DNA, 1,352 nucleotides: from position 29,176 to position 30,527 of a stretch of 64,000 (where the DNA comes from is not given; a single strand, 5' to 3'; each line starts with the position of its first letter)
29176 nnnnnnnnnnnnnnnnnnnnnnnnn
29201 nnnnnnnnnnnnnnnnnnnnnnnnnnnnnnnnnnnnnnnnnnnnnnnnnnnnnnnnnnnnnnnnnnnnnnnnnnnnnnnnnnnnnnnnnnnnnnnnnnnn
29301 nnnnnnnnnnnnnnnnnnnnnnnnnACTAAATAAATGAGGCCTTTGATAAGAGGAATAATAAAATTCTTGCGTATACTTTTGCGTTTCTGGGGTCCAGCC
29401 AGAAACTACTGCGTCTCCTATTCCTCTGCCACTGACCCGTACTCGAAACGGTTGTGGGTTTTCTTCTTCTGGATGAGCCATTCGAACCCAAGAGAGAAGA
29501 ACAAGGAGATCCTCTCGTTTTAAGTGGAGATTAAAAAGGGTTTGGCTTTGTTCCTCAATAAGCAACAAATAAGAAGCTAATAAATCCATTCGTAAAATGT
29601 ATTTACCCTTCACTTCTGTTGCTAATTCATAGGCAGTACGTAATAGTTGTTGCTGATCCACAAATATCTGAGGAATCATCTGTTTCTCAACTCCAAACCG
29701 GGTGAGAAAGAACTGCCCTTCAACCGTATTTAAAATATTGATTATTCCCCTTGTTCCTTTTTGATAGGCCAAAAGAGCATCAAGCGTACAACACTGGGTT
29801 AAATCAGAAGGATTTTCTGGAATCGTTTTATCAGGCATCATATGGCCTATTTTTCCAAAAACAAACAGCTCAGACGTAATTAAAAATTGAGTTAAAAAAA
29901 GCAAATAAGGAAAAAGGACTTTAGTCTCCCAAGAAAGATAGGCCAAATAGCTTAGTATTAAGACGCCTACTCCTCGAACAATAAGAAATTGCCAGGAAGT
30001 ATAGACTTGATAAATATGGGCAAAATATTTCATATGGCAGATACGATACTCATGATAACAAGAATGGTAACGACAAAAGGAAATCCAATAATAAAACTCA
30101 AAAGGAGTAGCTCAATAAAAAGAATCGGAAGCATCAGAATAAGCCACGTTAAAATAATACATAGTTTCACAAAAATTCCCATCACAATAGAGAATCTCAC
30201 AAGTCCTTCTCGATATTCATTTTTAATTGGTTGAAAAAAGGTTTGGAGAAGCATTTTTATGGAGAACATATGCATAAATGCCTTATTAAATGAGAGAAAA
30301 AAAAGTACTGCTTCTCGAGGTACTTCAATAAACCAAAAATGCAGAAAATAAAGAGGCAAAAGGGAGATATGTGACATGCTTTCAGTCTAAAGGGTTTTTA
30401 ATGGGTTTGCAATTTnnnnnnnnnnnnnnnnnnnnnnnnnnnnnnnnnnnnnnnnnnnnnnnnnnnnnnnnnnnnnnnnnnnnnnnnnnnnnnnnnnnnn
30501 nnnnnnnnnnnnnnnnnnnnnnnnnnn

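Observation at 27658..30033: Membrane-anchored Clp paralog with a degenerate D1 ring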

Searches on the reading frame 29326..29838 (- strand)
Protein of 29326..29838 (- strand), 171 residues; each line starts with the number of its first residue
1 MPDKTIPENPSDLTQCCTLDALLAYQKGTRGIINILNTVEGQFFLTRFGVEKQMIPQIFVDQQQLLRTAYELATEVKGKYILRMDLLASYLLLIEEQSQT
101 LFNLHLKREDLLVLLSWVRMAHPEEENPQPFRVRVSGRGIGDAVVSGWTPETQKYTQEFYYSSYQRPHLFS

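Call 83: search_solved_structures(query=A5, max_evalue=10, show_alignments=2)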
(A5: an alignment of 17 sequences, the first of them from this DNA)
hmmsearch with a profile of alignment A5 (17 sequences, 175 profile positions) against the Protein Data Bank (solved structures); distinct sequences matched with E-value up to 10: 19.
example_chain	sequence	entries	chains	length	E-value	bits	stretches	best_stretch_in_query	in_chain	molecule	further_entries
2b6m_A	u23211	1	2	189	0.53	13.4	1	110-152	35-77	Thiol:disulfide interchange protein dsbA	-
2b3s_A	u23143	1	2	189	0.7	13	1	111-152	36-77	Thiol:disulfide interchange protein dsbA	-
1ti1_A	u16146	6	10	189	0.7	13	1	111-152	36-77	Thiol:disulfide interchange protein dsbA | Thiol: disulfide interchange protein dsbA | Thiol/disulfide oxidoreductase DsbA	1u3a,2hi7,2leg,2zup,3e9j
9y0p_A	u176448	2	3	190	0.7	13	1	111-152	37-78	Thiol:disulfide interchange protein DsbA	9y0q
4tky_A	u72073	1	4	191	0.71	13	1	111-152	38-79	Thiol:disulfide interchange protein DsbA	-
9y0m_A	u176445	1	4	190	0.74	12.9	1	112-152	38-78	Thiol:disulfide interchange protein DsbA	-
1bq7_A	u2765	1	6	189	0.79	12.8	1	112-152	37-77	PROTEIN (DISULFIDE OXIDOREDUCTASE)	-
9y0o_A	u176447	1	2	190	0.79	12.8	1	112-152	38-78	Thiol:disulfide interchange protein DsbA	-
9y0n_A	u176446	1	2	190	0.8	12.8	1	112-152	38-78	Thiol:disulfide interchange protein DsbA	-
9prl_A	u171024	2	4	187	0.83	12.7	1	112-152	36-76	Thiol:disulfide interchange protein DsbA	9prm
4zij_A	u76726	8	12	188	0.84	12.7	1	112-152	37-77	Thiol:disulfide interchange protein DsbA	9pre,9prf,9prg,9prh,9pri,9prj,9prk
3dks_A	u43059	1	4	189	0.84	12.7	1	112-152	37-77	Thiol:disulfide interchange protein dsbA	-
1a23_A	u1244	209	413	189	0.84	12.7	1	112-152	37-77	DSBA | DISULFIDE BOND FORMATION PROTEIN | Thiol:disulfide interchange protein DsbA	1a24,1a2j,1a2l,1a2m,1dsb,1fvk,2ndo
8eqr_A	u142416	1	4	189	0.85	12.7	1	112-152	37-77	Thiol:disulfide interchange protein DsbA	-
1acv_A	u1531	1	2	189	0.95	12.6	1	112-152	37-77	DSBA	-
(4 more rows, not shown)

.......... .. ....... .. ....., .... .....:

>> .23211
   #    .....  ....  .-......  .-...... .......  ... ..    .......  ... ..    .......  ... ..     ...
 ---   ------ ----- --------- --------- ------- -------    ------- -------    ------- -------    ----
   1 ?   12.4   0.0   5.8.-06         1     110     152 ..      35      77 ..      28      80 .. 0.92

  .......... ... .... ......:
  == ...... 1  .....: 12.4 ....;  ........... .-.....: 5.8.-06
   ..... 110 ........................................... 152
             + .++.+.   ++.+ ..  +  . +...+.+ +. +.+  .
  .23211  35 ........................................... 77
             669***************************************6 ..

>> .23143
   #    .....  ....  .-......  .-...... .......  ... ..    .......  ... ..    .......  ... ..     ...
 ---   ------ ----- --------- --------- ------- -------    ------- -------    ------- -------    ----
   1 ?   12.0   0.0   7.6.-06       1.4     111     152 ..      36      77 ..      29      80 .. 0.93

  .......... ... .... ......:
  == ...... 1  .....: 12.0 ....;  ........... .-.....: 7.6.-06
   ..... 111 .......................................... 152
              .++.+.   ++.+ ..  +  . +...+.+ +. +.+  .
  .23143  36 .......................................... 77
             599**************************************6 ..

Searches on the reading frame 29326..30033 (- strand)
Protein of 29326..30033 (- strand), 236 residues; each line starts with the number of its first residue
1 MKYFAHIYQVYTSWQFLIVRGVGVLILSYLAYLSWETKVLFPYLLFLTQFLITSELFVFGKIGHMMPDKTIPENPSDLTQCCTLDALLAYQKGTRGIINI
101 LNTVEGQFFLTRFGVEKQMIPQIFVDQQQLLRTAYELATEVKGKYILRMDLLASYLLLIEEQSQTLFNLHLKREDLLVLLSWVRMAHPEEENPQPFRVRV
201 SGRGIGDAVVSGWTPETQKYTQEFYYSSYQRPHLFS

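Call 31: search_protein_representatives(protein=window:29326-30033:-)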
Query: 236 residues. Proteins with E-value up to 0.001 (for the whole library): 58; up to 1e-10: 44; up to 1e-30: 1. The best 58 are listed.
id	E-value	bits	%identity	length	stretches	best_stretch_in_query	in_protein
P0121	7.7e-36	140.5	41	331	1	55-235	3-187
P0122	2.1e-30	122.7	39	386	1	27-227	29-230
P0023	3.5e-30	122.0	33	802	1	9-234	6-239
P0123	3.8e-30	121.8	38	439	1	24-232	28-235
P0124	5.7e-30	121.3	35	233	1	4-225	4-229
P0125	1.6e-29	119.8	32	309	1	2-232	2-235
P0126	2.5e-29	119.2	35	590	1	5-229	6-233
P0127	7.4e-29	117.6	34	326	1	4-224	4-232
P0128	3.9e-28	115.3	33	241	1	2-232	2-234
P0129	1.0e-27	113.9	33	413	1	1-232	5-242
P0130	5.5e-27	111.5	36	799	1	4-232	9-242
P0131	6.0e-27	111.4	37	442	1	61-229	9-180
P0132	6.6e-26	108.0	32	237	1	9-226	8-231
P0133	4.0e-25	105.4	34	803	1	23-225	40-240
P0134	4.5e-24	102.0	33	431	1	6-223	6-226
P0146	2.3e-17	80.0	26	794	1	4-224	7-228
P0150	1.2e-14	71.1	27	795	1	3-225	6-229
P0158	3.4e-12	63.1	26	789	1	3-228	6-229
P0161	6.4e-12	62.2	27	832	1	15-226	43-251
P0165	7.2e-10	55.5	29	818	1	42-225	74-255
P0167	4.8e-08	49.5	25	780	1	8-228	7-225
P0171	4.2e-06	43.2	26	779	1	22-221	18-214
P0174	2.7e-05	40.5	21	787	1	18-223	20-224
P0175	8.9e-05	38.8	26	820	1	7-224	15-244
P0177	1.1e-04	38.6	25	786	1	19-223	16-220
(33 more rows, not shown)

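Call 58: list_cluster_members(proteins=[P0146, P0150, P0158, P0161, P0165, P0167, P0171, P0174, P0175, P0177])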
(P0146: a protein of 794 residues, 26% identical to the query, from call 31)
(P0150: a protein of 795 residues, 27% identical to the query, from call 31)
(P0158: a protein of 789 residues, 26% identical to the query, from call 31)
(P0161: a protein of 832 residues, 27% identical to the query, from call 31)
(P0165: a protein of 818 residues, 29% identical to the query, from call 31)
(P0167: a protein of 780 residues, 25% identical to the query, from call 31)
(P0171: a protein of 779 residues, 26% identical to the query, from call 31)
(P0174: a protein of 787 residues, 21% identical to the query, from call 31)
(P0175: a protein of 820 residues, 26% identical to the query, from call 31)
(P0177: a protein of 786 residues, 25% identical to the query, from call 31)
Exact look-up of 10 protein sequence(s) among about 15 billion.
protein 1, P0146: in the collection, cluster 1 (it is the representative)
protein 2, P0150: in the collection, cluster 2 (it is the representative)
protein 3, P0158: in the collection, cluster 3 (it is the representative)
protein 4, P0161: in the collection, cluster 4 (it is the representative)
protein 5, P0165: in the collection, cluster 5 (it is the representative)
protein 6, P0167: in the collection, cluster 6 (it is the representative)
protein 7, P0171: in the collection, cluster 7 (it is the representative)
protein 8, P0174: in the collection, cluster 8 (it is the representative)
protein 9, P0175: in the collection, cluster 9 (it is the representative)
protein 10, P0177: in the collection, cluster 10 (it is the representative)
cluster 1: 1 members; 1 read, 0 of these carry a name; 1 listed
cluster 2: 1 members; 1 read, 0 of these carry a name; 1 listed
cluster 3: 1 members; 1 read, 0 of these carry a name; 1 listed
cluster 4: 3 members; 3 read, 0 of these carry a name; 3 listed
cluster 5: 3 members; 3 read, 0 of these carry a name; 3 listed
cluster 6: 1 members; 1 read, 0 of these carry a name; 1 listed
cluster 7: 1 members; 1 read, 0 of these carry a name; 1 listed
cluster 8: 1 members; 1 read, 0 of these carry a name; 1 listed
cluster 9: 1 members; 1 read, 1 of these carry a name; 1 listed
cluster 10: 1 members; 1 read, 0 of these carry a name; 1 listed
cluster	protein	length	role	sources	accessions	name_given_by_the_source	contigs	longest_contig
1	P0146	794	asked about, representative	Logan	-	-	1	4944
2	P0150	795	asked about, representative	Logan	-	-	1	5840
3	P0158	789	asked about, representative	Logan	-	-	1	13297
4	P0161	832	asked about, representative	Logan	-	-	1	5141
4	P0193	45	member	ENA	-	-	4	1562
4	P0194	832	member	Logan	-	-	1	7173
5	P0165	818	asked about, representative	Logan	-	-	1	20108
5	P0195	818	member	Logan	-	-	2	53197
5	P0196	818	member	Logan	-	-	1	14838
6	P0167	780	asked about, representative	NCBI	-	-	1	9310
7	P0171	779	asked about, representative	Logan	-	-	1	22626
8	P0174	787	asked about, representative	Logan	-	-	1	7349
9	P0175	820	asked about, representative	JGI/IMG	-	ATP-dependent Clp protease ATP-binding subunit ClpC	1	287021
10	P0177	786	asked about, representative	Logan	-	-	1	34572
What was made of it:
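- Tried and rejected: Cluster look-ups returned no organism names (call 58).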

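Call 104: find_encoding_contigs(protein=P0175, flank=8000, max_places=1)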
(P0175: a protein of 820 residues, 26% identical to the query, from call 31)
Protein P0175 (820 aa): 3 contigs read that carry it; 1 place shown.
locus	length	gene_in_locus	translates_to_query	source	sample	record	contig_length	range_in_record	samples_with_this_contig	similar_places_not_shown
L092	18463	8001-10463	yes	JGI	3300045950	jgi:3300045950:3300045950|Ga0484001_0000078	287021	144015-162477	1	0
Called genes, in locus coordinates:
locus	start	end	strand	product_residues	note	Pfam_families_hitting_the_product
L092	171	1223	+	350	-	PF01555:N6_N4_Mtase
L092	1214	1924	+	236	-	-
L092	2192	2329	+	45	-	-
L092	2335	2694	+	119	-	-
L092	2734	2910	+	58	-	-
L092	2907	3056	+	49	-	-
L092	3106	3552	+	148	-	-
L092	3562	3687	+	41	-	-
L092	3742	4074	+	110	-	-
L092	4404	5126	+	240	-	-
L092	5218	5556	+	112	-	-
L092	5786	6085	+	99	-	-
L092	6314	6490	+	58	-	-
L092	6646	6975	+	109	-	PF18924:DUF5674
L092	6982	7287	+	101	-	-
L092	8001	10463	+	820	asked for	PF13401:AAA_22 (faint), PF13191:AAA_16, PF01695:IstB_IS21 (weak), PF17871:AAA_lid_9, PF00004:AAA (weak), PF07724:AAA_2, PF07728:AAA_5, PF10431:ClpB_D2-small, +2 more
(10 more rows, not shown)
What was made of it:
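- One distant member lies outside any chaperone context (call 104).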

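Call 109: find_encoding_contigs(protein=P0177, flank=8000, max_places=1)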
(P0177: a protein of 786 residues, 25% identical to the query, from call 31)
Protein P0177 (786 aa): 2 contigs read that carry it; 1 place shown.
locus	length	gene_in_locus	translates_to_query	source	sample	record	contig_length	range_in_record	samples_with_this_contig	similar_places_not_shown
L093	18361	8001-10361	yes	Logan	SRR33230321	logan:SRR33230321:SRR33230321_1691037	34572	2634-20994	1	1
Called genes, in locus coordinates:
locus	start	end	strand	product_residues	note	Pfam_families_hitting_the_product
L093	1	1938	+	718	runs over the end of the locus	-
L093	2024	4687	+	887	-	PF02861:Clp_N, PF23569:NBD_SMAX1, PF00004:AAA, PF17871:AAA_lid_9, PF00004:AAA, PF07724:AAA_2, PF07728:AAA_5, PF10431:ClpB_D2-small, +9 more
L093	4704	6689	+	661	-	-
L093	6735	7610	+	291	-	PF00226:DnaJ, PF01556:DnaJ_C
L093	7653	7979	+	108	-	-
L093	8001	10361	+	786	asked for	PF20720:nSTAND3 (faint), PF04851:ResIII (faint), PF00158:Sigma54_activat (faint), PF17871:AAA_lid_9 (weak), PF00004:AAA, PF07724:AAA_2, PF07728:AAA_5, PF10431:ClpB_D2-small, +3 more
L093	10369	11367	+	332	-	PF00389:2-Hacid_dh, PF02826:2-Hacid_dh_C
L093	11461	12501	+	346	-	-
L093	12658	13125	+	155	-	PF14014:DUF4230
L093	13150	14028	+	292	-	PF01261:AP_endonuc_2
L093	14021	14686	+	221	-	-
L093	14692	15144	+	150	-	PF02325:CCB3_YggT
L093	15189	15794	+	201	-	PF00730:HhH-GPD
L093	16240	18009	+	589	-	PF00664:ABC_membrane, PF02463:SMC_N, PF00005:ABC_tran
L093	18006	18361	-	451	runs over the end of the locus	PF08245:Mur_ligase_M, PF02875:Mur_ligase_C, PF27239:FOL3_C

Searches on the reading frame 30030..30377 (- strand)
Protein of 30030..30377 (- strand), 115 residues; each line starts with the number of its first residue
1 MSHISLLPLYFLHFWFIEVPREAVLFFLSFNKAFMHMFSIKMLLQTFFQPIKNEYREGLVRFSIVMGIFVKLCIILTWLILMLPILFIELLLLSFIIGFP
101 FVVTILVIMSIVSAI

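Call 3: search_protein_families(library=pfam, proteins=[window:30030-30377:-], max_evalue=0.01)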
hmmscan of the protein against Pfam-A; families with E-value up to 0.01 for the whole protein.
window:30030-30377:- (115 aa): 0 families

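Call 4: search_protein_families(library=ncbifam, proteins=[window:30030-30377:-], max_evalue=0.01)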
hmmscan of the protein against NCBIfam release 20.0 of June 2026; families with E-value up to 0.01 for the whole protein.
window:30030-30377:- (115 aa): 0 families
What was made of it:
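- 30030..30377 (-): Partner gene: a conserved 115-aa membrane protein (motif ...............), translationally coupled by an ATGA overlap. No Pfam or NCBIfam family (calls 3, 4).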

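Call 35: find_related_loci(query=A1, collection=genome_contigs, flank=10000)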
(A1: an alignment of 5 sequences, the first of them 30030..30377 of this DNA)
Query A1 (115 aa) in genome_contigs; peptide patterns used: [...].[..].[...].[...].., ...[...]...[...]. (x = any residue, [..] = any of these).
243 stretches matched a pattern; 141 encode a relative of the query (tblastn E <= 1e-3); the best 80 are kept; 80 distinct loci.
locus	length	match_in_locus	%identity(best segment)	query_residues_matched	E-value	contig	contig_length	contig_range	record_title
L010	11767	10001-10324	54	1-107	1e-27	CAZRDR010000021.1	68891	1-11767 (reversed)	MAG TPA_asm: uncultured Gammaproteobacteria bacterium isolate SRP135725_co2_727 genome assembly, contig: k141_4576658, w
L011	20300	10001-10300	48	1-100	5e-27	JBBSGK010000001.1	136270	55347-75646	MAG: Candidatus Levyibacteriota bacterium isolate LS2_sbin.37 LS2_sbin.37_K_1061297_L_136270_cov_12.0000, whole genome s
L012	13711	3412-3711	49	1-100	2e-25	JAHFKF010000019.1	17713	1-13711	MAG: Candidatus Levyibacteriota bacterium isolate nzgw403 NODE_2001_length_17714_cov_3.284772, whole genome shotgun sequ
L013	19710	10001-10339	47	1-113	4e-25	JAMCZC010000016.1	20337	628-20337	MAG: Patescibacteria group bacterium isolate FK_Sedi_B_Bin.322 NODE_9161_length_20337_cov_41.9952, whole genome shotgun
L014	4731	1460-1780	46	1-107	6e-25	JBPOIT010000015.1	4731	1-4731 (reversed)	MAG: Candidatus Levyibacteriota bacterium isolate MAG_784 c_000000578655, whole genome shotgun sequence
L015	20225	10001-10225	59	2-76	2e-24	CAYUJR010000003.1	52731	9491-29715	MAG TPA_asm: uncultured Gammaproteobacteria bacterium isolate SRP090828_co2_75 genome assembly, contig: NODE_236_length_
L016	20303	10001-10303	48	5-106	3e-24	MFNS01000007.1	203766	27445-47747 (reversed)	MAG: Candidatus Levybacteria bacterium RIFCSPHIGHO2_01_FULL_40_16 rifcsphigho2_01_scaffold_68, whole genome shotgun sequ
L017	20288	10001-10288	51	11-106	3e-24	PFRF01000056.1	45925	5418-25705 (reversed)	MAG: Candidatus Levybacteria bacterium CG_4_9_14_0_2_um_filter_35_21 CG_4_9_14_0.2_um_filter_scaffold_582_c, whole genom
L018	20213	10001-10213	55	5-75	4e-24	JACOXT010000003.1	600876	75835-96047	MAG: Candidatus Levyibacteriota bacterium isolate NC_groundwater_160_Ag_S-0.1um_36_20 S4_GD2017_2_S1_scaffold_58, whole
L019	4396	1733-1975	54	1-81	4e-24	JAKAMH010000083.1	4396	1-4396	MAG: bacterium isolate WY5.bin164 NODE_42175_length_4396_cov_1.295151, whole genome shotgun sequence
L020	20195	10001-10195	63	7-71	5e-24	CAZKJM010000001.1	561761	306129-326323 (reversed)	MAG TPA_asm: uncultured Gammaproteobacteria bacterium isolate binchicken_co20_415 genome assembly, contig: NODE_8_length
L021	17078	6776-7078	48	7-108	5e-24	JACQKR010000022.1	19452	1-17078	MAG: Candidatus Levyibacteriota bacterium isolate NC_groundwater_1182_Ag_S-0.1um_43_56 S_p1_S3_coassembly_k141_1089720,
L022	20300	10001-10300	45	1-100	7e-24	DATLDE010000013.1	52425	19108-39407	MAG TPA_asm: Candidatus Limnocylindrales bacterium isolate SMAG_U14342 k141_10006280, whole genome shotgun sequence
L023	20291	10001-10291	49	11-107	1e-23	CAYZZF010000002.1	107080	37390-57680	MAG TPA_asm: uncultured Gammaproteobacteria bacterium isolate SRP093762_co1_95 genome assembly, contig: NODE_108_length_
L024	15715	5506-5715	56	7-76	1e-23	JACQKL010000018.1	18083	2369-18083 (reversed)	MAG: Candidatus Levyibacteriota bacterium isolate NC_groundwater_1176_Ag_S-0.1um_36_263 S_p1_S3_coassembly_k141_856601,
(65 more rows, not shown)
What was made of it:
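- The family is present in 141 species-level genomes (call 35).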

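Call 46: find_homologous_proteins(query=window:30030-30377:-, max_evalue=0.001)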
Query window:30030-30377:- (115 aa): 15 proteins with E <= 0.001 among 46 candidates.
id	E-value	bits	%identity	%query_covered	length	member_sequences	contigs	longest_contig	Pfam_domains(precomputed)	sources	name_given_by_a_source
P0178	9.2e-37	144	100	69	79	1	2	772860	-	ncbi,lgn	-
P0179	4.7e-36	141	61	95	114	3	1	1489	-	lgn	-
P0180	8.1e-36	141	96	69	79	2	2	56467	-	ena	-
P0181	1.1e-34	137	62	98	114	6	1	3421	-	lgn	-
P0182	2.1e-34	136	66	64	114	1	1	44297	-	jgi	jgi:hypothetical protein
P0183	2.5e-31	126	90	67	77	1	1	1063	-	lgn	-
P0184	5.2e-25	106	63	65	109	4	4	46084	-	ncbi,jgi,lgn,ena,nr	ncbi:MAG TPA: hypothetical protein VJC10_02945 [Patescibacteria group bacterium]|nr:hypothetical pro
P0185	4.5e-22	96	51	77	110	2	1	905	-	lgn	-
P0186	1.1e-21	95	68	65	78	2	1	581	-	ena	-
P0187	1.1e-20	92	53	87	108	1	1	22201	-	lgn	-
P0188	4.9e-20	90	54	76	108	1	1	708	-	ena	-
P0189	2.6e-17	81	57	60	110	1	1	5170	-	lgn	-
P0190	3.1e-17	81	59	57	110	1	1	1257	-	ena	-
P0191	4.9e-16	77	54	62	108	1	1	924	-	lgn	-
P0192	2.3e-15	75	55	60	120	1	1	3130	-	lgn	-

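Call 57: predict_structure(alignment_id=A3)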
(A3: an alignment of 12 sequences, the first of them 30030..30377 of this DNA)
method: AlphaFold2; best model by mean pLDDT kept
length: 115 residues; sequences in the alignment: 12
mean_pLDDT: 80.2   pTM: 0.55
mean pLDDT of the five models: 80.2, 80.2, 79.6, 77.9, 76.5
residues with pLDDT >= 90: 2; 70-90: 93; 50-70: 20; < 50: 0
segments of 3 or more residues with pLDDT < 50: none
pLDDT, mean of each block of 10 residues (from residue 1): 75 86 88 81 68 58 78 85 88 86 86 84
secondary structure, 60 per line:
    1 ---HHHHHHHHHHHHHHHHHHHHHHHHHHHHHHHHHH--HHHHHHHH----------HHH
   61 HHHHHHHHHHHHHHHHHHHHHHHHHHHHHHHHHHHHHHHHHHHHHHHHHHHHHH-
elements in order: H4-37 H40-47 H58-114
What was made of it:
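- Tried and rejected: Its AlphaFold model is just long helices and does not settle the number of membrane spans (call 57).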

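Call 74: search_protein_families(library=padloc, proteins=[window:30030-30377:-], max_evalue=0.001)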
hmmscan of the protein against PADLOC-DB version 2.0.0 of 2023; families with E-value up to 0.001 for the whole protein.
window:30030-30377:- (115 aa): 0 families
